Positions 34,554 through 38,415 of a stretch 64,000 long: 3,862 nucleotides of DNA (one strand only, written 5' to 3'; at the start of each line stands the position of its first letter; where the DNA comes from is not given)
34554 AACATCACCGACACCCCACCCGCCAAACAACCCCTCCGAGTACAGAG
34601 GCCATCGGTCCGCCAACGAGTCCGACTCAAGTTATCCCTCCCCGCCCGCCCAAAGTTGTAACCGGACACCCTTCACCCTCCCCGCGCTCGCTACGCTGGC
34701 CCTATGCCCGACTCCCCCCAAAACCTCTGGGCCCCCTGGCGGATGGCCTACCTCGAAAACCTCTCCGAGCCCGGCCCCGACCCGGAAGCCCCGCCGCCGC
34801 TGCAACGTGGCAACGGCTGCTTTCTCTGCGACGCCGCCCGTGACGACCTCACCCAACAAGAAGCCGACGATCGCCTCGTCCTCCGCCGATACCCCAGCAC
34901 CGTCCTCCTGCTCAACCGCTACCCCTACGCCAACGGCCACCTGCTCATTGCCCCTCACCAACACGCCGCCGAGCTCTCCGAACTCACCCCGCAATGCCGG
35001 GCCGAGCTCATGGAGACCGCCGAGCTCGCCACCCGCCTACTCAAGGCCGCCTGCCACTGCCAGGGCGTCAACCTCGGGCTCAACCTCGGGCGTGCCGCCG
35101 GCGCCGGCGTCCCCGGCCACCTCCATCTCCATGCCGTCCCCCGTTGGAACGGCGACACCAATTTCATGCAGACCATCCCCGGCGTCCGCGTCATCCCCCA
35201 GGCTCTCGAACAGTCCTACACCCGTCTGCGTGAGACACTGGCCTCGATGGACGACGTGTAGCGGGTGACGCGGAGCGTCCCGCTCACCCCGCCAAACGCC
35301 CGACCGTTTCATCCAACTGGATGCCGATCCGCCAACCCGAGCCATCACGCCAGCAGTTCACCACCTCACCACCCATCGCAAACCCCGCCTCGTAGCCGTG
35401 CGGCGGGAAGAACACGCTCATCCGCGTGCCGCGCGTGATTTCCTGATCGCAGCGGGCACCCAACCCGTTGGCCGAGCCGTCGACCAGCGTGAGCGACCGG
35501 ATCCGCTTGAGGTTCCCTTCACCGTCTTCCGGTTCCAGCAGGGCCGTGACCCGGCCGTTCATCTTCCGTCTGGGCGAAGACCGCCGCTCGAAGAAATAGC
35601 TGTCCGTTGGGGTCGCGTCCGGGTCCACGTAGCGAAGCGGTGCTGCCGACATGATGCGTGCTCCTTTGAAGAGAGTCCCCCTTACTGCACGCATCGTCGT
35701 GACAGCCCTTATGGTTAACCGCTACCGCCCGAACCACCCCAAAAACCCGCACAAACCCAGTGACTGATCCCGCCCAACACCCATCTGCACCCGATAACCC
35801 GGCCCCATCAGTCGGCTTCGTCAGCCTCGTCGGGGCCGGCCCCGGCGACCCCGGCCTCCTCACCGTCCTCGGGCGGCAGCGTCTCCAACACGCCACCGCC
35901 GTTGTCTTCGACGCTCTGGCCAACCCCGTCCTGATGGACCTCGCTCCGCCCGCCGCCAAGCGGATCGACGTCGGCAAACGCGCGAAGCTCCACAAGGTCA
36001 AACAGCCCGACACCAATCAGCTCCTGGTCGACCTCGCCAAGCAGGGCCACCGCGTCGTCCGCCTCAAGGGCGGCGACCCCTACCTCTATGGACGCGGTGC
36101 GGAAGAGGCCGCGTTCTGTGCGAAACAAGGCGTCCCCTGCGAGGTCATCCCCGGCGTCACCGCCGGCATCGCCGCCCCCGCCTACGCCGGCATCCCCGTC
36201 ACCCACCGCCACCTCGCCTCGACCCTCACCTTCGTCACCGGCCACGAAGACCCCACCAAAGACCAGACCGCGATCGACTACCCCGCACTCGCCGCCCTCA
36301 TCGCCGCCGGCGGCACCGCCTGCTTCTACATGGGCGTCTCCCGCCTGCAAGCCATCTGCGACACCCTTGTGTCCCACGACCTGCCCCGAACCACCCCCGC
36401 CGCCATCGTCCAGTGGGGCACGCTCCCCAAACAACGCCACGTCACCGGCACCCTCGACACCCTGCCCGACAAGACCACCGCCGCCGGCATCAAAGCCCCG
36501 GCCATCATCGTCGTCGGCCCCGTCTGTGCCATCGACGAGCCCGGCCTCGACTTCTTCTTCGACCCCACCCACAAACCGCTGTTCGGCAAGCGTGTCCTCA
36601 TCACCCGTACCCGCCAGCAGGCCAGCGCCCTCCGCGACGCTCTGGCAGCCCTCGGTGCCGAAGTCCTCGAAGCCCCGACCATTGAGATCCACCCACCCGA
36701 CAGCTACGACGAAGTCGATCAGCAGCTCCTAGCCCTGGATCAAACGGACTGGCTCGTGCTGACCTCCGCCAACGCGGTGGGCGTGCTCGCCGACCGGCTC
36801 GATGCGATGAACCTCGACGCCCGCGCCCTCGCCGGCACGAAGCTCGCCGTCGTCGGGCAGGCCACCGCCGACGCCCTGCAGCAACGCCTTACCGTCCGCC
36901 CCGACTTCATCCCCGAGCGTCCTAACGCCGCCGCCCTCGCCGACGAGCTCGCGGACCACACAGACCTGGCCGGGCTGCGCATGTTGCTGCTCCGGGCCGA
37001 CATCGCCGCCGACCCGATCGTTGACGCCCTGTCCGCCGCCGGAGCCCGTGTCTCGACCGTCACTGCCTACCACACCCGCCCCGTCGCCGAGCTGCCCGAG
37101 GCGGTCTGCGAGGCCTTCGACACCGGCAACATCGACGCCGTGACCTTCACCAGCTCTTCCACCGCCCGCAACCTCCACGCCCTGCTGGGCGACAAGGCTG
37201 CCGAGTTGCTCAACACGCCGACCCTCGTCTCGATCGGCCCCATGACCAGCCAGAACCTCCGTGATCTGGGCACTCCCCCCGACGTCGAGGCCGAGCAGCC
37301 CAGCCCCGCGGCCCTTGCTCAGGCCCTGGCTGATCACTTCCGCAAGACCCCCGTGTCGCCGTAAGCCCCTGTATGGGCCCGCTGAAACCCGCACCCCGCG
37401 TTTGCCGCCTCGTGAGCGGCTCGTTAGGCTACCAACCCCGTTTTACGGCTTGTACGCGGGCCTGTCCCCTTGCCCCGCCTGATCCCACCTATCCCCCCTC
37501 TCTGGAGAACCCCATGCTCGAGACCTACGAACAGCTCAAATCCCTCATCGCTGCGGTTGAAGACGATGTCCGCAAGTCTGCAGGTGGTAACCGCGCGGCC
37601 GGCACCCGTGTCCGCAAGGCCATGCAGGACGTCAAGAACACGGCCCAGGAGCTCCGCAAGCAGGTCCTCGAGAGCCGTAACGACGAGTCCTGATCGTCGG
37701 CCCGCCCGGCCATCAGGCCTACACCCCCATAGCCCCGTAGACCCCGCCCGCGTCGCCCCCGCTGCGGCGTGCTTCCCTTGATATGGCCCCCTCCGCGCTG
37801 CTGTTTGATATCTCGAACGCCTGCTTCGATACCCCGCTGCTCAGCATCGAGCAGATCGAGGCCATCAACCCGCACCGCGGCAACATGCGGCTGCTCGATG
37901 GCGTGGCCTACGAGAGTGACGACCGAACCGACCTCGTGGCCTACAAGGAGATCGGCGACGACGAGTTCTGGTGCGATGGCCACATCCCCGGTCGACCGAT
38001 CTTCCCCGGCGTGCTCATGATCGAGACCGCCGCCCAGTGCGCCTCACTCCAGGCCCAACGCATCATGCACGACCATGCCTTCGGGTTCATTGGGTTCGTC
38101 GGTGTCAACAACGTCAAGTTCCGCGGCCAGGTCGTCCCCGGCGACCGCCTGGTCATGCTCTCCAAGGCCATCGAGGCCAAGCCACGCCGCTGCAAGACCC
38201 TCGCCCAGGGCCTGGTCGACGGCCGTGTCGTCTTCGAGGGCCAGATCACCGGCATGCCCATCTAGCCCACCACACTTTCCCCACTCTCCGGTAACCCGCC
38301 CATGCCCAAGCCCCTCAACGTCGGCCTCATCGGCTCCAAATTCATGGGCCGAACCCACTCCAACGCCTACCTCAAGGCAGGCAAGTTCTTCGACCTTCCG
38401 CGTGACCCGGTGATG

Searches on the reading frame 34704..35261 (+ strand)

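Call 47: search_protein_families(library=pfam, proteins=[window:34704-35261:+])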
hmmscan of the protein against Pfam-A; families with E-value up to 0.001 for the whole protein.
window:34704-35261:+ (185 aa): 3 families
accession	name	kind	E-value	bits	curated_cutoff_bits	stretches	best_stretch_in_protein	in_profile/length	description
PF01230.28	HIT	-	2e-14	54.4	21.5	1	55-147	5-95/98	HIT domain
PF11969.13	DcpS_C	-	5.1e-05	24.2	24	1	48-145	6-100/114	Scavenger mRNA decapping enzyme C-term binding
PF16269.10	DUF4922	-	5.4e-05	23.6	23.6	1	38-145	59-145/146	Domain of unknown function (DUF4922)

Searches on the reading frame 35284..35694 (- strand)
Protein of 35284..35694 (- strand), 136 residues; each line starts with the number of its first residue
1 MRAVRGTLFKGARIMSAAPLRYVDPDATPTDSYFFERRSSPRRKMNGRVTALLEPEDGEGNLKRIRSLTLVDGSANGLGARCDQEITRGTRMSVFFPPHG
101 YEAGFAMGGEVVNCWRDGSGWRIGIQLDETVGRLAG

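Call 47: search_protein_families(library=pfam, proteins=[window:35284-35694:-])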
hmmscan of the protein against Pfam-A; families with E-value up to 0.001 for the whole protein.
window:35284-35694:- (136 aa): 1 family
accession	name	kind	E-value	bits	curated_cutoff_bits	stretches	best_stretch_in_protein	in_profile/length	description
PF07238.19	PilZ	-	8.4e-08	32.9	22.5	1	36-128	1-86/102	PilZ domain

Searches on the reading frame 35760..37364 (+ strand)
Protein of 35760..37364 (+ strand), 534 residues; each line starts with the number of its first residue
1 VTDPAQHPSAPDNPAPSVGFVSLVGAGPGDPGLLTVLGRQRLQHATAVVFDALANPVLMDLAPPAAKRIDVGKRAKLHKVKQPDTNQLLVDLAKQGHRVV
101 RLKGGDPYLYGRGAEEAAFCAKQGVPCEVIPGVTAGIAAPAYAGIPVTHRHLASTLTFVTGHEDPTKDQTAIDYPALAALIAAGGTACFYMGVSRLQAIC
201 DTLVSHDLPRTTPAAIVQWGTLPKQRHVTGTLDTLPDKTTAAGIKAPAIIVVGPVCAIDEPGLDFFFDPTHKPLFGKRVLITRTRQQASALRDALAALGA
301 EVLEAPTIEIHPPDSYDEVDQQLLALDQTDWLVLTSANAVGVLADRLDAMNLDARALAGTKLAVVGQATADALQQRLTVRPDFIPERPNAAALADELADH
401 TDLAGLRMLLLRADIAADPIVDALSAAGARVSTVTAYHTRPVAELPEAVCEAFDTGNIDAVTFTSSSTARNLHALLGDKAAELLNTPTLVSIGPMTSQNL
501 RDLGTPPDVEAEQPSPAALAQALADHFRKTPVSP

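Call 47: search_protein_families(library=pfam, proteins=[window:35760-37364:+])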
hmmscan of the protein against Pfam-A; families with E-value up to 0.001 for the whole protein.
window:35760-37364:+ (534 aa): 3 families
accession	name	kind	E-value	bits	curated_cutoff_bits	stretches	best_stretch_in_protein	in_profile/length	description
PF02602.20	HEM4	-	6.1e-63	212.5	27.5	1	290-520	2-230/231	Uroporphyrinogen-III synthase HemD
PF00590.25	TP_methylase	-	1.4e-47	162.9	27.8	1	21-235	2-211/212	Tetrapyrrole (Corrin/Porphyrin) Methylases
PF00148.24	Oxidored_nitro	-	0.00018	20.9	28.6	0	268-323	265-318/399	Nitrogenase component 1 type Oxidoreductase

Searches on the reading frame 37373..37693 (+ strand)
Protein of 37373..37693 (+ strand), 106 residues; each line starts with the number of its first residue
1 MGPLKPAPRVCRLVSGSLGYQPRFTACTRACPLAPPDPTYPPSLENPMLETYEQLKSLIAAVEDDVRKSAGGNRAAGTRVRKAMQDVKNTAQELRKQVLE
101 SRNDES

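Call 47: search_protein_families(library=pfam, proteins=[window:37373-37693:+])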
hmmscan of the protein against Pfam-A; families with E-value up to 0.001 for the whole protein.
window:37373-37693:+ (106 aa): 1 family
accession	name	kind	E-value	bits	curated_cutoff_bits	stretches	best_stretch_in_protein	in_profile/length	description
PF07432.18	Hc1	-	2.9e-21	75.5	23.5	1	50-103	2-56/57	Histone H1-like protein Hc1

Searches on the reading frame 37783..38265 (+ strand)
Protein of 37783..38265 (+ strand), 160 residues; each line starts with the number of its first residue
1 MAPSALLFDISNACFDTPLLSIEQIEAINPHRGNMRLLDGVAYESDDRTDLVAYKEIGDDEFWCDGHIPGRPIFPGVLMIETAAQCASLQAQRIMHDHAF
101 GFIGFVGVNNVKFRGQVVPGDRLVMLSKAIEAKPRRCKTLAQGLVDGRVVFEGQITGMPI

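Call 47: search_protein_families(library=pfam, proteins=[window:37783-38265:+])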
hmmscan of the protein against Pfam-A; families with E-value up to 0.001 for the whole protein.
window:37783-38265:+ (160 aa): 1 family
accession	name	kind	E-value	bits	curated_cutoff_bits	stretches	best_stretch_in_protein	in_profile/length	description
PF07977.19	FabA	-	1.7e-22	79.9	23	1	30-153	2-137/138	FabA-like domain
